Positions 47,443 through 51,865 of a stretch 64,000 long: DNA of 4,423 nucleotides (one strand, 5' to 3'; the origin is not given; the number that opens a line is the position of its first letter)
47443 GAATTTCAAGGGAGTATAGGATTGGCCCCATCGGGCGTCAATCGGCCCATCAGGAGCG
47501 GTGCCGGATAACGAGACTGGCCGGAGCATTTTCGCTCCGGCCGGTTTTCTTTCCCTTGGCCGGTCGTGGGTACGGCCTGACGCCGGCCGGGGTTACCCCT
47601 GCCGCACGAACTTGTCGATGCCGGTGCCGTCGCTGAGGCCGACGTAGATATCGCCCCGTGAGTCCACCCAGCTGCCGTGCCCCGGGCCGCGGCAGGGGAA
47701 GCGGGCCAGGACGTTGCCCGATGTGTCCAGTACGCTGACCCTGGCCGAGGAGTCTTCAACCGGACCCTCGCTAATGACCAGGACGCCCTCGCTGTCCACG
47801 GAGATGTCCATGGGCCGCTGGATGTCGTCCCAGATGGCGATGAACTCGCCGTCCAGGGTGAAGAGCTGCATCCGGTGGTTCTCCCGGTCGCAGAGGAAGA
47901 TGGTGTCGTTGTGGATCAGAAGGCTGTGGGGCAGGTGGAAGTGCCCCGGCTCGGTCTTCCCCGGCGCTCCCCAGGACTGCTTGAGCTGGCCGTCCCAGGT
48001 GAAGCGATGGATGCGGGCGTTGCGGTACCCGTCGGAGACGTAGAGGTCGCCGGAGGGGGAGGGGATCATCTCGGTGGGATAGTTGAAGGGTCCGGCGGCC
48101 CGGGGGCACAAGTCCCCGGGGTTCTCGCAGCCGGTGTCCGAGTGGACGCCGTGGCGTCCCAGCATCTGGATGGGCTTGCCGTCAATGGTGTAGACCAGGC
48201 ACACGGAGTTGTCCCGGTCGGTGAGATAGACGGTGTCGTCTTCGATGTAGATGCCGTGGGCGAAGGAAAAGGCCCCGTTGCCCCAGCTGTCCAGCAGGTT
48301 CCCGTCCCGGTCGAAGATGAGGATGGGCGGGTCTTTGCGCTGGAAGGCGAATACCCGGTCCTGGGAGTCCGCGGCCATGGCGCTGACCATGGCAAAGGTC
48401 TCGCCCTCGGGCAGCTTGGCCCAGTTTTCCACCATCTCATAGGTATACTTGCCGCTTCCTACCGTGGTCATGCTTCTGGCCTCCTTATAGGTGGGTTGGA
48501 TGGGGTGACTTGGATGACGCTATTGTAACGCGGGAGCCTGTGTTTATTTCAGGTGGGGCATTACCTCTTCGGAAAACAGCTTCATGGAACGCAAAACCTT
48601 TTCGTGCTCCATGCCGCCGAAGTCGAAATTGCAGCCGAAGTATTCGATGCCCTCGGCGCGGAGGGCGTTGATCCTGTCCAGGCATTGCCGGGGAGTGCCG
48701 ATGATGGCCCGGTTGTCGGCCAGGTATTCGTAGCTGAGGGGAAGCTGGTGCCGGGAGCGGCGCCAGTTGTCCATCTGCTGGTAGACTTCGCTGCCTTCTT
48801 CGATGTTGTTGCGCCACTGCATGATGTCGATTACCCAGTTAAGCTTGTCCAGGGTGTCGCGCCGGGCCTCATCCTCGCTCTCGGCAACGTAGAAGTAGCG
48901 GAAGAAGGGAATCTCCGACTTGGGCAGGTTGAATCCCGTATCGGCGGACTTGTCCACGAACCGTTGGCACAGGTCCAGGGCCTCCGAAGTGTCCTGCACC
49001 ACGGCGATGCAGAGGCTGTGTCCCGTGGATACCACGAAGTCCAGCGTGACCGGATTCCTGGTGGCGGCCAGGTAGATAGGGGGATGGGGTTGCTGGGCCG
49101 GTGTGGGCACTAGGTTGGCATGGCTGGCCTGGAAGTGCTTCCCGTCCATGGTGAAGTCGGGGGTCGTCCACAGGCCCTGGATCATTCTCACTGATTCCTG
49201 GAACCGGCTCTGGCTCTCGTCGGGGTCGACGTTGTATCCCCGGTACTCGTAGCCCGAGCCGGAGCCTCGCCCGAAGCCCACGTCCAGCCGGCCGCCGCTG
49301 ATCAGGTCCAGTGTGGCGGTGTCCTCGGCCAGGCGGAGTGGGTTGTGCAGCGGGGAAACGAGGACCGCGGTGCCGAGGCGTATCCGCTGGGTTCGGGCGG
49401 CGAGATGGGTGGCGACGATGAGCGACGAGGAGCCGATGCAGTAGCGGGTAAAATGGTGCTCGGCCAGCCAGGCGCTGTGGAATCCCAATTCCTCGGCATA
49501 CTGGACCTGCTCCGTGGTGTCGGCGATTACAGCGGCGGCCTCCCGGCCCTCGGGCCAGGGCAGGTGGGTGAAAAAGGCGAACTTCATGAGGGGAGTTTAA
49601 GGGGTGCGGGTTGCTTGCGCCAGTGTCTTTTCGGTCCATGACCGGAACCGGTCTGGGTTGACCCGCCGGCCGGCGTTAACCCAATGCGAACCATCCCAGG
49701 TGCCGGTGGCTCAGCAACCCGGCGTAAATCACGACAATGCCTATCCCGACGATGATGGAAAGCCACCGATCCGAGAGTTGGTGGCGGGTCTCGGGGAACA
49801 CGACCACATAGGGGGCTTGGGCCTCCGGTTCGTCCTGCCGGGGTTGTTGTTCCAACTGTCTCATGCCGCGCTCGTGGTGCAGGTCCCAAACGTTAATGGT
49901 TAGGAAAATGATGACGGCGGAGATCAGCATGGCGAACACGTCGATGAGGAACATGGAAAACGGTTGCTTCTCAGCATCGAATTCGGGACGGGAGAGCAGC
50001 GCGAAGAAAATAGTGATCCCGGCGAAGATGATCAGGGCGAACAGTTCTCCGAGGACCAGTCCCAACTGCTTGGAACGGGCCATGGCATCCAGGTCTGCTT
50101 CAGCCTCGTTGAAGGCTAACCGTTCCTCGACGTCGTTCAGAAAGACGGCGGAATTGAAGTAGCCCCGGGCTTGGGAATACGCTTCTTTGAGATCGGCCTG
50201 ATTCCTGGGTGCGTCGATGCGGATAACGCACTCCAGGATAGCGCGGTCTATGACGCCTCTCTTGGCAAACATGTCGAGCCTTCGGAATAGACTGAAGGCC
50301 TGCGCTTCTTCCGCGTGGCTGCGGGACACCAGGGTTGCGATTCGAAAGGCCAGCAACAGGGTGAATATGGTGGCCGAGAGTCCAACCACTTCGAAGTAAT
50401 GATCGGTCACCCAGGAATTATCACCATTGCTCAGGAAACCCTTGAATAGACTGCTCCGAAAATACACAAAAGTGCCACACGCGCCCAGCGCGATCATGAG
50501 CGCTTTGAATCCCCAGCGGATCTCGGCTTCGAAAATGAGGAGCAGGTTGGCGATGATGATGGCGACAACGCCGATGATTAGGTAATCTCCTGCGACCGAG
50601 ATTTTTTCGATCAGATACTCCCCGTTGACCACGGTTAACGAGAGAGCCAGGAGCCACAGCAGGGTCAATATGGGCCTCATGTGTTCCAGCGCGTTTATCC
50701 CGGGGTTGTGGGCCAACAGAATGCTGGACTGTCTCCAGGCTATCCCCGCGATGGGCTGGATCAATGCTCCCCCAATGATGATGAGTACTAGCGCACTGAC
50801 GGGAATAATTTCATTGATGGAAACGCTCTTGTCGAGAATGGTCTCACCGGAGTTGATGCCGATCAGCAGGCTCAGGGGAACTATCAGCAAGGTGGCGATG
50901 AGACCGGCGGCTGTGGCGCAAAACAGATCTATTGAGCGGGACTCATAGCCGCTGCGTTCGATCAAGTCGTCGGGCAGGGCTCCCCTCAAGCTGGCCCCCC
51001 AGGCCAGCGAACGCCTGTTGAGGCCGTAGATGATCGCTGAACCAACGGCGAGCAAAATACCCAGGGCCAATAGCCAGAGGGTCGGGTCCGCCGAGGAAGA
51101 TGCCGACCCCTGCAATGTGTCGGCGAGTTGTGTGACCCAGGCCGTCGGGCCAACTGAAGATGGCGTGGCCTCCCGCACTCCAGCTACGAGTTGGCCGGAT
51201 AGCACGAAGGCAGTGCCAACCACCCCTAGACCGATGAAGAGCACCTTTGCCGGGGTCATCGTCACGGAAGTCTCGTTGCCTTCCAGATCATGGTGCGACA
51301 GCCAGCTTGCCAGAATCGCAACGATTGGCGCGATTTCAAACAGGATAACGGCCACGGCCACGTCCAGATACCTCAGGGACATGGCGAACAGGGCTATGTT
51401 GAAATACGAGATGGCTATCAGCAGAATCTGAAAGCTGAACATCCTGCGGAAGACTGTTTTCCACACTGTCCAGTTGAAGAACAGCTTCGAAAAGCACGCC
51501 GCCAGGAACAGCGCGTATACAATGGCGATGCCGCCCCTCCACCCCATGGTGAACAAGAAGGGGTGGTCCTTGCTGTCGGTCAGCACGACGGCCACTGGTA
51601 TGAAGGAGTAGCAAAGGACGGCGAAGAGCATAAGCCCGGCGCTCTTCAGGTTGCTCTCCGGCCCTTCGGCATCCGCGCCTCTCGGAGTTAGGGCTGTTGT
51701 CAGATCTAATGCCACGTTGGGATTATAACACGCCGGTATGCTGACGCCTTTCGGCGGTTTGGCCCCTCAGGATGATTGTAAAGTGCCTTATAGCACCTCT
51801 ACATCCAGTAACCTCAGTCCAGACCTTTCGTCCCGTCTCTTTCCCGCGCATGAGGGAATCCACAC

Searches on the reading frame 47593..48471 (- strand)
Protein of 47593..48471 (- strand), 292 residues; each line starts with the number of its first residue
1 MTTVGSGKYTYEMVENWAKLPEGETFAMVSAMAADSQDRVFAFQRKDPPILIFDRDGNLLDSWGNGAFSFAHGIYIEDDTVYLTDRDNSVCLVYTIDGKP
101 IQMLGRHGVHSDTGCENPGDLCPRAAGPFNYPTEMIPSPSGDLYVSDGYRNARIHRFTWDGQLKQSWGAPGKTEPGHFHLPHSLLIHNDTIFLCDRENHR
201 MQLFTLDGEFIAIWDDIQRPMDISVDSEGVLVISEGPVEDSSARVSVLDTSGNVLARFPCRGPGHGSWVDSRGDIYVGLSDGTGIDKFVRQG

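Call 87: search_protein_families(library=pfam, proteins=[window:47593-48471:-], max_evalue=0.001)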
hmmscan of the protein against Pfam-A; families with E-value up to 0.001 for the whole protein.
window:47593-48471:- (292 aa): 2 families
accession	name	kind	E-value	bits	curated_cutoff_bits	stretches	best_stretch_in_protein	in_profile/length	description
PF01436.27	NHL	-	1.9e-12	47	20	0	178-202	1-26/28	NHL repeat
PF17170.10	DUF5128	-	3.3e-05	23.7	22.9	0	141-211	54-125/321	6-bladed beta-propeller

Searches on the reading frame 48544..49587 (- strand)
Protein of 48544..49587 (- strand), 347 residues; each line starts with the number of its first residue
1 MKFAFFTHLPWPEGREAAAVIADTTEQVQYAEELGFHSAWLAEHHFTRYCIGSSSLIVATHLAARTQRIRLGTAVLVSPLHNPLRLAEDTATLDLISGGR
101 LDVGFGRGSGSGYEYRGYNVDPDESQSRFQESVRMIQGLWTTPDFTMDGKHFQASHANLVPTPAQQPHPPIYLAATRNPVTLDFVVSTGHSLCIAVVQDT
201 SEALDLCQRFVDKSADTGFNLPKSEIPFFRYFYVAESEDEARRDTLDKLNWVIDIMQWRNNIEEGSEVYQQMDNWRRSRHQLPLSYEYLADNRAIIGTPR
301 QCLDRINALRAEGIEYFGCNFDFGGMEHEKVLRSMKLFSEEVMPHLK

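Call 87: search_protein_families(library=pfam, proteins=[window:48544-49587:-], max_evalue=0.001)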
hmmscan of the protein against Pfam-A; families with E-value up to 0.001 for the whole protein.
window:48544-49587:- (347 aa): 1 family
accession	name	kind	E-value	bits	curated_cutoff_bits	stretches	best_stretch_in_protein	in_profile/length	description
PF00296.26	Bac_luciferase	-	9.8e-63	212.8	27.9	1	1-314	1-312/314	Luciferase-like monooxygenase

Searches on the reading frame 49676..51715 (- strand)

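Call 87: search_protein_families(library=pfam, proteins=[window:49676-51715:-], max_evalue=0.001)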
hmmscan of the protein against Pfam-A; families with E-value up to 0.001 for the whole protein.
window:49676-51715:- (679 aa): 1 family
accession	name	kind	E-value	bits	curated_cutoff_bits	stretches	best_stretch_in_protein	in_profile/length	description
PF00892.27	EamA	-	3.4e-05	24.6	28.2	1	27-172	5-134/135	EamA-like transporter family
